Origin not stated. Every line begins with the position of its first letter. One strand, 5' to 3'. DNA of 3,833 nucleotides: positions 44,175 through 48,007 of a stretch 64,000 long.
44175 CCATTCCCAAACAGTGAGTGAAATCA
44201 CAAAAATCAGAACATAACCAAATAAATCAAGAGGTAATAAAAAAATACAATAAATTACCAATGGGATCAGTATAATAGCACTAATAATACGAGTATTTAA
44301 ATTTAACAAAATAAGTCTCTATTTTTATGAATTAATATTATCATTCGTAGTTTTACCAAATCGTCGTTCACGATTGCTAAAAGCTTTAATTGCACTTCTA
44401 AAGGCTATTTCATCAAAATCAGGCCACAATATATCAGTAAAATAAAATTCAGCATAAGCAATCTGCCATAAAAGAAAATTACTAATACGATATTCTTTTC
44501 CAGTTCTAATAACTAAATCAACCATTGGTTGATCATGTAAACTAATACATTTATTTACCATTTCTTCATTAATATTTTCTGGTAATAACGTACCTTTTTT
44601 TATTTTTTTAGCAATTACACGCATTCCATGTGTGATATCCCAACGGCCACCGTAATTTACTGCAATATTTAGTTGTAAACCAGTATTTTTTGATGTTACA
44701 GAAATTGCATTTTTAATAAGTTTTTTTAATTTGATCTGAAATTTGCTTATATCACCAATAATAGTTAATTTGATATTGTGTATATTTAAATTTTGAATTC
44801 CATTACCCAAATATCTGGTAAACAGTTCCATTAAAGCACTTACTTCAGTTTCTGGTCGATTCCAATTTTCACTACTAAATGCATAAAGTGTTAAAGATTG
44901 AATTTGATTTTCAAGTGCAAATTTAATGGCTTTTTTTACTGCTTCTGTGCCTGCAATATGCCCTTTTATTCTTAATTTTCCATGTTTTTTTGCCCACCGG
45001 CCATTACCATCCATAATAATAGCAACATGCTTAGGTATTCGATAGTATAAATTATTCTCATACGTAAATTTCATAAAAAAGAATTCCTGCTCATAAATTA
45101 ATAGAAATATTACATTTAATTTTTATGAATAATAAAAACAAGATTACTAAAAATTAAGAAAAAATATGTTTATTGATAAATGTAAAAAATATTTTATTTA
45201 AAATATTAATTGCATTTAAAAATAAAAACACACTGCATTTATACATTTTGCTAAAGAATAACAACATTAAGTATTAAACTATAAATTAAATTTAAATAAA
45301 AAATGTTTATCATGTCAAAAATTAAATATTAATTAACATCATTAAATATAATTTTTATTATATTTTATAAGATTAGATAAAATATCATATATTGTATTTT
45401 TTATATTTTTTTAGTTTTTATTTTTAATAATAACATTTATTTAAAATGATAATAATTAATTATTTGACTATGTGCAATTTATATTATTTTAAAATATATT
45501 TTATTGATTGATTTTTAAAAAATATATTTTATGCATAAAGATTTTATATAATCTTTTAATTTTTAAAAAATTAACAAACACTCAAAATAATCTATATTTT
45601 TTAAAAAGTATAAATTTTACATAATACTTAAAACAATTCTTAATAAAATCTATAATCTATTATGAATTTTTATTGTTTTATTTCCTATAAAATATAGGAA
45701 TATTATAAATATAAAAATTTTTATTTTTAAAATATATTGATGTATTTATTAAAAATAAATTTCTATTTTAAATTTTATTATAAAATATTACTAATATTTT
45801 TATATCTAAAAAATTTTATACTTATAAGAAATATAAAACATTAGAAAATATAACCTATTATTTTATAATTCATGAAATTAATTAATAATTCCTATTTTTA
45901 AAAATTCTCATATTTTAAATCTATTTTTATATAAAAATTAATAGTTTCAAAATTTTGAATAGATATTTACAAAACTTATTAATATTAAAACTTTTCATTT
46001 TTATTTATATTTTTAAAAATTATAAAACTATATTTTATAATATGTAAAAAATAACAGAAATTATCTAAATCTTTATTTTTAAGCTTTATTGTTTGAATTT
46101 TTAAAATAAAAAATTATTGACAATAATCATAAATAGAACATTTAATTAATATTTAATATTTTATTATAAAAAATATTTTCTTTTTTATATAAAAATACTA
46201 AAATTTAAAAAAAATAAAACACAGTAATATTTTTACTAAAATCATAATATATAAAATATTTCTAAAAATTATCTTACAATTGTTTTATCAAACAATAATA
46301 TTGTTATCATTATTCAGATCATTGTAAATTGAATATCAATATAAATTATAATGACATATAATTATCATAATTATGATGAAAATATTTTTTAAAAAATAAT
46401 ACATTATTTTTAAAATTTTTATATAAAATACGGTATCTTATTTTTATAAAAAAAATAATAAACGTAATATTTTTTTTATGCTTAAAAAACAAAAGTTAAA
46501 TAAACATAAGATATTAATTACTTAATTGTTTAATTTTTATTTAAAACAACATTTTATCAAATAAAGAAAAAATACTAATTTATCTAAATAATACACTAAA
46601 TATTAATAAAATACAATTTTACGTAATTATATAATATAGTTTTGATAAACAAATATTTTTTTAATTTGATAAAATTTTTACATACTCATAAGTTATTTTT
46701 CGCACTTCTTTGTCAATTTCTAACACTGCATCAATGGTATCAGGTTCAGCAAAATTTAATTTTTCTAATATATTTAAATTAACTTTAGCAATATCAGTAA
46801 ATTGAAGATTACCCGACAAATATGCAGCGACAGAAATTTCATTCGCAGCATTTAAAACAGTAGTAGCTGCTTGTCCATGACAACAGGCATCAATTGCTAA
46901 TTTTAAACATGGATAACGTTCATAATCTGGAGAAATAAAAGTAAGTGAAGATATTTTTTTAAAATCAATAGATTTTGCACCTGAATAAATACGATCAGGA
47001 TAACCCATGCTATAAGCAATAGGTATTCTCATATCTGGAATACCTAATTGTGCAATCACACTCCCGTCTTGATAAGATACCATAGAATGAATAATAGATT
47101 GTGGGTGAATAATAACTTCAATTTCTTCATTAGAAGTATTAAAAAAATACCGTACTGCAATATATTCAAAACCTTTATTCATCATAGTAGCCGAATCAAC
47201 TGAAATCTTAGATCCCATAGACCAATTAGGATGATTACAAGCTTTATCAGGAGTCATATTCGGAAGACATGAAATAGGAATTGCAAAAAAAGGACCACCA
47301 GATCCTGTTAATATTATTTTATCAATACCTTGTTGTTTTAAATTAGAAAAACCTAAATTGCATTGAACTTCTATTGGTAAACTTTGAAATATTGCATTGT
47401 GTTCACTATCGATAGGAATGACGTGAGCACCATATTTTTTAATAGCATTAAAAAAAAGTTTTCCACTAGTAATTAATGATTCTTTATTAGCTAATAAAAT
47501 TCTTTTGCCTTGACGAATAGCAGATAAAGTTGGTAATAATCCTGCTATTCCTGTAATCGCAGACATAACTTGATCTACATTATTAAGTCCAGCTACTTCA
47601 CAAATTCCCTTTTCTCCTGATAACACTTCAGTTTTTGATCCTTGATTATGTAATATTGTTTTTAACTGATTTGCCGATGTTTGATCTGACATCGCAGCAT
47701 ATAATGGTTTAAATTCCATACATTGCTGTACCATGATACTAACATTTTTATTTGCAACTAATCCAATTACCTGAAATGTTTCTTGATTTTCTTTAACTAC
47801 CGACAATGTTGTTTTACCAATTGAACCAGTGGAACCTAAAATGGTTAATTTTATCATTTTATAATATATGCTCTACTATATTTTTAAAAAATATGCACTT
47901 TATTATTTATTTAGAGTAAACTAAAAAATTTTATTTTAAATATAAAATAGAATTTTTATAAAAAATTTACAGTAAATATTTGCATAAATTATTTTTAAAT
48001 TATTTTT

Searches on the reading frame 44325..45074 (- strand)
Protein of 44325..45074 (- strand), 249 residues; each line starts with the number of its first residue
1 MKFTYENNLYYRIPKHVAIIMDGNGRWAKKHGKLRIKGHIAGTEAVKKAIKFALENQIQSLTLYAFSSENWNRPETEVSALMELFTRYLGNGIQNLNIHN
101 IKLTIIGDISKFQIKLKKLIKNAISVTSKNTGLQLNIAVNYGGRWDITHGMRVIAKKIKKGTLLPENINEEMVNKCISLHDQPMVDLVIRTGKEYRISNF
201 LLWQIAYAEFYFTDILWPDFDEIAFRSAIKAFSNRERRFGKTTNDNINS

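Call 42: search_protein_families(library=ncbifam, max_evalue=1e-10, proteins=[window:44325-45074:-])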
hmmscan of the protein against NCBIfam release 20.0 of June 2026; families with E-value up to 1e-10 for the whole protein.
window:44325-45074:- (249 aa): 16 families
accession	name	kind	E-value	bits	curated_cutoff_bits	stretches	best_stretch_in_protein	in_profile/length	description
NF007596.1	PRK10240.1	equivalog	4.6e-109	363.6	418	1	7-246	9-248/251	(2E,6E)-farnesyl-diphosphate-specific ditrans,polycis-undecaprenyl-diphosphate synthase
TIGR00055.1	uppS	equivalog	2e-90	302.2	109.55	1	13-240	1-228/228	polyprenyl diphosphate synthase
NF011405.0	PRK14830.1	equivalog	2.4e-89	299.2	304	1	11-241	20-250/251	undecaprenyl pyrophosphate synthase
NF011406.0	PRK14831.1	subfamily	8.2e-87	290.6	375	1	11-242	21-252/256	undecaprenyl pyrophosphate synthase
NF011408.0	PRK14834.1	equivalog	1.3e-84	283.6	348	1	12-242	16-246/252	isoprenyl transferase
NF011411.0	PRK14838.1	equivalog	1.6e-76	256.8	417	1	11-244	10-241/244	isoprenyl transferase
NF011407.0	PRK14833.1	equivalog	4.3e-71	239.3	325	1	13-241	4-231/233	di-trans,poly-cis-decaprenylcistransferase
NF011412.0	PRK14839.1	equivalog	1.2e-65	221.3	334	1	14-243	10-230/240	di-trans,poly-cis-decaprenylcistransferase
NF011404.0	PRK14829.1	equivalog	5e-62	209.5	372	1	12-242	29-259/260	isoprenyl transferase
NF011414.0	PRK14841.1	equivalog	1.2e-61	208.3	401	1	12-244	2-232/233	isoprenyl transferase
NF011415.0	PRK14842.1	equivalog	2.1e-61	207.5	360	1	11-244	6-240/241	isoprenyl transferase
NF011413.0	PRK14840.1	equivalog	2.3e-60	204.3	410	1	11-241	16-250/250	isoprenyl transferase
NF011410.0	PRK14837.1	equivalog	2e-57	194.4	342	1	13-241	6-230/230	undecaprenyl pyrophosphate synthase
NF011402.0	PRK14827.1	equivalog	1.4e-56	192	535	1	12-241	66-295/296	decaprenyl diphosphate synthase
NF011403.0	PRK14828.1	equivalog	1.4e-56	191.8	348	1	12-241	27-258/258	isoprenyl transferase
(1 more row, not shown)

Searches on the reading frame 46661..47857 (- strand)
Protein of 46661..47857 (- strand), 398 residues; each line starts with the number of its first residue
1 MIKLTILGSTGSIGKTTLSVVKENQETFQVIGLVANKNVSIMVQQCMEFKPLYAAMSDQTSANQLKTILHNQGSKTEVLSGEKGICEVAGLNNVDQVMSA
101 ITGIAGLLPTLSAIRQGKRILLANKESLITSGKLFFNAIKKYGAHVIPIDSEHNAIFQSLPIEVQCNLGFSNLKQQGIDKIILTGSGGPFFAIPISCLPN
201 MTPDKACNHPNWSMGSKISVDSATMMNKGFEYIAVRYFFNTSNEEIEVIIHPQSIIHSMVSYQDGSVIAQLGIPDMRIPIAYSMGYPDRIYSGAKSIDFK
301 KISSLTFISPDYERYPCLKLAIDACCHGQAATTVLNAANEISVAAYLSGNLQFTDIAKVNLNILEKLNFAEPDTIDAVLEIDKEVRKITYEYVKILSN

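Call 42: search_protein_families(library=ncbifam, max_evalue=1e-10, proteins=[window:46661-47857:-])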
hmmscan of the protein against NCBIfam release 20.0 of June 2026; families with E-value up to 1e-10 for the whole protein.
window:46661-47857:- (398 aa): 3 families
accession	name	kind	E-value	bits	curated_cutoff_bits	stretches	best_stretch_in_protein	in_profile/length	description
NF003938.0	PRK05447.1-1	equivalog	2.8e-195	648.9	515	1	1-395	1-395/398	1-deoxy-D-xylulose-5-phosphate reductoisomerase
TIGR00243.1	Dxr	equivalog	1.1e-164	548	315.7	1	3-394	3-385/389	1-deoxy-D-xylulose-5-phosphate reductoisomerase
NF009114.0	PRK12464.1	equivalog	6.4e-141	469.8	461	1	3-393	4-382/389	1-deoxy-D-xylulose-5-phosphate reductoisomerase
